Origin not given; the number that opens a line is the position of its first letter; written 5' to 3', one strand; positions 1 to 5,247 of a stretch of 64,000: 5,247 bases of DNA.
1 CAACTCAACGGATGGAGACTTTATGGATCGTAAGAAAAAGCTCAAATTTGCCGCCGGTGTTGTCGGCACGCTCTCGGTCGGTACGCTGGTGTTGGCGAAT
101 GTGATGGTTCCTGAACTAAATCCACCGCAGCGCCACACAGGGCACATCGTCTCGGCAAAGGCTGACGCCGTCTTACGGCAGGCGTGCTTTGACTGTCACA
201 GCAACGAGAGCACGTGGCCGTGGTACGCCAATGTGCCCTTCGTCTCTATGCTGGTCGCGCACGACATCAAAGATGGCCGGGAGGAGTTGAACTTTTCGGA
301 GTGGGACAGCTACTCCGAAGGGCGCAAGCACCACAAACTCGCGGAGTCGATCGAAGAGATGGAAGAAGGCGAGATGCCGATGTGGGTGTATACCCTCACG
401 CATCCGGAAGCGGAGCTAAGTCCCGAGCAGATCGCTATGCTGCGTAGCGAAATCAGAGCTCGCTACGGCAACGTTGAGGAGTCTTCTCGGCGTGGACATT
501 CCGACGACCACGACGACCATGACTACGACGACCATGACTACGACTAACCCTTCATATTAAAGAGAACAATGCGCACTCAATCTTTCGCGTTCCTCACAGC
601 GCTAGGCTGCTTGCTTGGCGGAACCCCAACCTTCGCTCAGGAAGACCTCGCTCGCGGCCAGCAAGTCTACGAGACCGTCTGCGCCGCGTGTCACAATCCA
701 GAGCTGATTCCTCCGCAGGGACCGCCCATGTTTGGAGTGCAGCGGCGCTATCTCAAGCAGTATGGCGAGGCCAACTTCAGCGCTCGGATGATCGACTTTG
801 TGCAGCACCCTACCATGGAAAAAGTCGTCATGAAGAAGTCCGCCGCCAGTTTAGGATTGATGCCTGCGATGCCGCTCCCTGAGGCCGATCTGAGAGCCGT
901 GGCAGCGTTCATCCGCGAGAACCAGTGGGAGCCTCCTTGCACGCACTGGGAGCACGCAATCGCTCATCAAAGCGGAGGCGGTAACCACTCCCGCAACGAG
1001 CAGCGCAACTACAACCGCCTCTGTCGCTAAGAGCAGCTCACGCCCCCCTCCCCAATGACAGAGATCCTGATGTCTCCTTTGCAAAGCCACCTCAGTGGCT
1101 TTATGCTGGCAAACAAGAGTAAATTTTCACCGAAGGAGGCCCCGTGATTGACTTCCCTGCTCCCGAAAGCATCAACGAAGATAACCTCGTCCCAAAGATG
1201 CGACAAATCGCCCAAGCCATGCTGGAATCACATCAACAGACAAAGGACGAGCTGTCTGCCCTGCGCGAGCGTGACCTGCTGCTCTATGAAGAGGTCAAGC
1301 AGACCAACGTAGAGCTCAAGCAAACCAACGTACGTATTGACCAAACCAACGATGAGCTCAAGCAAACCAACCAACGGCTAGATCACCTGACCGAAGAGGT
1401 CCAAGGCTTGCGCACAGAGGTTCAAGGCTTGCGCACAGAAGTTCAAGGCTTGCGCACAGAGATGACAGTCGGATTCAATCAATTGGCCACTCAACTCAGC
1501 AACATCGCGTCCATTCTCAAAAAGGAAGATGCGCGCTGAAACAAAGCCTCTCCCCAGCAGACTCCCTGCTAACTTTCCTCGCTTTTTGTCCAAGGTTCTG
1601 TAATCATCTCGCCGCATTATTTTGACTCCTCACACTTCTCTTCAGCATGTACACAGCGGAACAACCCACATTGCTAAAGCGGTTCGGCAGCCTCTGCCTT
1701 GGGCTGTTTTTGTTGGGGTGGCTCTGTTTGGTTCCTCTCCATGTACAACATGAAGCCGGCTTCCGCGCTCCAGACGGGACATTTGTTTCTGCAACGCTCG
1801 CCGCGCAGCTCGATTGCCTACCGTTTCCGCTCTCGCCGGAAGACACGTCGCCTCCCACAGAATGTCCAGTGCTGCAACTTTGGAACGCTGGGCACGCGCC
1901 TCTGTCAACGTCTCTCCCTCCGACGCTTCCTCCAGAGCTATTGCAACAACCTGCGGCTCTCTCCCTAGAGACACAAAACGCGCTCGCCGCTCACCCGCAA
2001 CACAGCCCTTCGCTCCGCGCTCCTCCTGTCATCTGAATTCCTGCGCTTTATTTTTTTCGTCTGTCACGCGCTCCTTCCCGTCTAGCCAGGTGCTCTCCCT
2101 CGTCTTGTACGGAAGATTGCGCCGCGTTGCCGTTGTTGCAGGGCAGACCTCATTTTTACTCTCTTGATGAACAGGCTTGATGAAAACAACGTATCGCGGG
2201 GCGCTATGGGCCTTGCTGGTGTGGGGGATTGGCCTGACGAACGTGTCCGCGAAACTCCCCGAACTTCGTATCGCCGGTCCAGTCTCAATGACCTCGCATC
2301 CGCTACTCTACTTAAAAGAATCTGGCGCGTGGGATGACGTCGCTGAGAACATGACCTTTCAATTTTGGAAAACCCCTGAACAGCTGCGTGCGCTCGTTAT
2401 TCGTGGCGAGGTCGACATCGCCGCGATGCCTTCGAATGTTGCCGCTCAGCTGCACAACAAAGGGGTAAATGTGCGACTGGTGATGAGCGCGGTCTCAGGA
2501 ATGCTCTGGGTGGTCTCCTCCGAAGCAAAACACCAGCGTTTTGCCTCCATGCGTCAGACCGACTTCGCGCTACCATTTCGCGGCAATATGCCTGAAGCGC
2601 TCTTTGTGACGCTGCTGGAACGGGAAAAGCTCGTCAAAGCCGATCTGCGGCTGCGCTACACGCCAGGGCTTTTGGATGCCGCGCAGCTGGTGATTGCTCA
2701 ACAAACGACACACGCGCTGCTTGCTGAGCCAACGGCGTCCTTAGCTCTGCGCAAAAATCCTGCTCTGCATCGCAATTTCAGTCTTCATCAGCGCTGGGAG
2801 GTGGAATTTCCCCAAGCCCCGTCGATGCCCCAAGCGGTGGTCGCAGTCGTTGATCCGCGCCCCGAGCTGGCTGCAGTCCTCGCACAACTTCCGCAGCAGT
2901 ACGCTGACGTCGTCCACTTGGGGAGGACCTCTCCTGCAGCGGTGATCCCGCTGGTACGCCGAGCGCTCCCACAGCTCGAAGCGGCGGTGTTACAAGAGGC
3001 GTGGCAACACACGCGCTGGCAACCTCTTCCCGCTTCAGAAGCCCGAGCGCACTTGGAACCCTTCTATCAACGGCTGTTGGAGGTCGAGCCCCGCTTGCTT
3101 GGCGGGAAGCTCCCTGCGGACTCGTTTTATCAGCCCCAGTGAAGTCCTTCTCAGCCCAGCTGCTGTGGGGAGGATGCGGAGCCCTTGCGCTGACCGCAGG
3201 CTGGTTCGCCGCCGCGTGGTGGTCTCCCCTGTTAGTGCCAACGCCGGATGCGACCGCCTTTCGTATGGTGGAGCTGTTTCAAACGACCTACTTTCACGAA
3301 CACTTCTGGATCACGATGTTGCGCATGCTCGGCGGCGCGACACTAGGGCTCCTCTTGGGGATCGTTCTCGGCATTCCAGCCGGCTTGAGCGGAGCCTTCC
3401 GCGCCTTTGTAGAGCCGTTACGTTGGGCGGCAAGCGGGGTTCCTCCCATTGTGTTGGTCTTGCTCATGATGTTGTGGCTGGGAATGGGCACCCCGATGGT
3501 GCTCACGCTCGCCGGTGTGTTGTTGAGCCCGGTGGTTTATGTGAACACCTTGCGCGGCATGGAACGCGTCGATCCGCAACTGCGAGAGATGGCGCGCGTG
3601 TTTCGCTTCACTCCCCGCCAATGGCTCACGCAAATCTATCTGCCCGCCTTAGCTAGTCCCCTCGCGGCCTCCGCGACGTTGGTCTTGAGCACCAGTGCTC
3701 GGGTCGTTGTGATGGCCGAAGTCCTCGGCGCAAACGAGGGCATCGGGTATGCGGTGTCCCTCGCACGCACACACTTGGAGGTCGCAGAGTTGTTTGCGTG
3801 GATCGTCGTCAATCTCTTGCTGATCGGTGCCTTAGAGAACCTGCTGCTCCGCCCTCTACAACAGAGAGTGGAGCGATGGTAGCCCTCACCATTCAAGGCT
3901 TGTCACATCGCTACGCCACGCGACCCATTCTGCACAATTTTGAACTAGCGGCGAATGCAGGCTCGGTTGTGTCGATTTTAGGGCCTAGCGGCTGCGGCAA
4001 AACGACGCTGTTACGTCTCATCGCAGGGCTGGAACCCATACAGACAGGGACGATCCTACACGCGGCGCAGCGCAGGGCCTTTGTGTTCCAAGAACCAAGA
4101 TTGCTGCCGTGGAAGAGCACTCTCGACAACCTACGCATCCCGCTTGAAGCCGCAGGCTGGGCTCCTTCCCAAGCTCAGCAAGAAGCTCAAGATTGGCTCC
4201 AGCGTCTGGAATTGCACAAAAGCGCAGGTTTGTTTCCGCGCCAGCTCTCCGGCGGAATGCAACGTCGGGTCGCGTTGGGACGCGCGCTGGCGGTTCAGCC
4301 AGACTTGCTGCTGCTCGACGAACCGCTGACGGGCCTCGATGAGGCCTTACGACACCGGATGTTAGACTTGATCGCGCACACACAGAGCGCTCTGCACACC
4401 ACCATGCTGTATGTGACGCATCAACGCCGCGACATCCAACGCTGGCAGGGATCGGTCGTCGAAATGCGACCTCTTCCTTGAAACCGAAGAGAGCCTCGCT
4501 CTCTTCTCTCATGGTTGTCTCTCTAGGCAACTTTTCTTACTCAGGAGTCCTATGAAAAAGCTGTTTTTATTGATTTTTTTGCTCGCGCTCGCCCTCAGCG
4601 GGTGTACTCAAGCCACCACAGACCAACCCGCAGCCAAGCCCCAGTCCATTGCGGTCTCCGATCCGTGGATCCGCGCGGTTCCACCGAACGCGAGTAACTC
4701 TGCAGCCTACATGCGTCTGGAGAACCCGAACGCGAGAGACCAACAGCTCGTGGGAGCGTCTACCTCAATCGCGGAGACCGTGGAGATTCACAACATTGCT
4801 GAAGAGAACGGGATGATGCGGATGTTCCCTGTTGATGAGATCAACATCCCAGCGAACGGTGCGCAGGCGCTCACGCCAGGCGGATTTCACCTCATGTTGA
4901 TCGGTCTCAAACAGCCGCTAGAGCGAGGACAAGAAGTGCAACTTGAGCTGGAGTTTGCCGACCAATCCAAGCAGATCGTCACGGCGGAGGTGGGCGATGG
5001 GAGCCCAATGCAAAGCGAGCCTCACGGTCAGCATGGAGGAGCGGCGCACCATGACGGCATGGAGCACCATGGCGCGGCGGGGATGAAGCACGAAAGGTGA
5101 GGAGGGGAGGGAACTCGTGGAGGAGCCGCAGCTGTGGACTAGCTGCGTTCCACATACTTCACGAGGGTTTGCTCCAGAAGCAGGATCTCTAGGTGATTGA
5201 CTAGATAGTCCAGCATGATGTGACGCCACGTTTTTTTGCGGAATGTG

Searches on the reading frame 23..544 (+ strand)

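Call 80: search_protein_families(library=pfam, proteins=[window:23-544:+], max_evalue=0.0001)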
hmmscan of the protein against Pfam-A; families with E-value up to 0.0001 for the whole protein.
window:23-544:+ (174 aa): 1 family
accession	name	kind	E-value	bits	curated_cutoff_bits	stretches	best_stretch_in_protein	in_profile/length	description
PF14376.11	Haem_bd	-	1.5e-38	132.2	27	1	42-142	29-129/133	Haem-binding domain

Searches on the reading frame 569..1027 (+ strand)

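Call 80: search_protein_families(library=pfam, proteins=[window:569-1027:+], max_evalue=0.0001)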
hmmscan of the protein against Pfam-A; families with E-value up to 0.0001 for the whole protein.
window:569-1027:+ (153 aa): 3 families
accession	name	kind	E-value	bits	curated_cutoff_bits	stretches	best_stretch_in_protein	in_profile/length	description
PF00034.26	Cytochrom_C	-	1.6e-08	36.1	21.3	1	28-117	2-88/90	Cytochrome c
PF13442.11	Cytochrome_CBB3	-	8.8e-08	32.8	27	1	26-115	2-68/68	Cytochrome C oxidase, cbb3-type, subunit III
PF02167.20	Cytochrom_C1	-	3.3e-05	24.1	22.8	1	20-47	8-35/219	Cytochrome C1 family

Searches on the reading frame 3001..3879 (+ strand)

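Call 80: search_protein_families(library=pfam, proteins=[window:3001-3879:+], max_evalue=0.0001)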
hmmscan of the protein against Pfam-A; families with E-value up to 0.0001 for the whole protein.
window:3001-3879:+ (293 aa): 1 family
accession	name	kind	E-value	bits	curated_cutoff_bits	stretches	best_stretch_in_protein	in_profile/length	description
PF00528.27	BPD_transp_1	-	3.7e-19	69.6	26.4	1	120-292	1-180/184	Binding-protein-dependent transport system inner membrane component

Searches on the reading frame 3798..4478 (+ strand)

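Call 80: search_protein_families(library=pfam, proteins=[window:3798-4478:+], max_evalue=0.0001)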
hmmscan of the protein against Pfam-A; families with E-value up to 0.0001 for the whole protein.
window:3798-4478:+ (227 aa): 2 families
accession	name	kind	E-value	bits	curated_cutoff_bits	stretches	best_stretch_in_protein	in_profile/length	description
PF00005.33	ABC_tran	-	4.4e-29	102.3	25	1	45-177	1-136/137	ABC transporter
PF13304.12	AAA_21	-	2.4e-07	31.5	27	0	147-208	235-298/304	AAA domain, putative AbiEii toxin, Type IV TA system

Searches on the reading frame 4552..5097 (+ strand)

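Call 80: search_protein_families(library=pfam, proteins=[window:4552-5097:+], max_evalue=0.0001)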
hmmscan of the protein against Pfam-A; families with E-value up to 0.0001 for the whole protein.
window:4552-5097:+ (182 aa): 1 family
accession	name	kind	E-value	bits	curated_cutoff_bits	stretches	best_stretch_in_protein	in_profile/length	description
PF04314.18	PCuAC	-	4.8e-38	129.8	29.4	1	35-141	1-107/109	Copper chaperone PCu(A)C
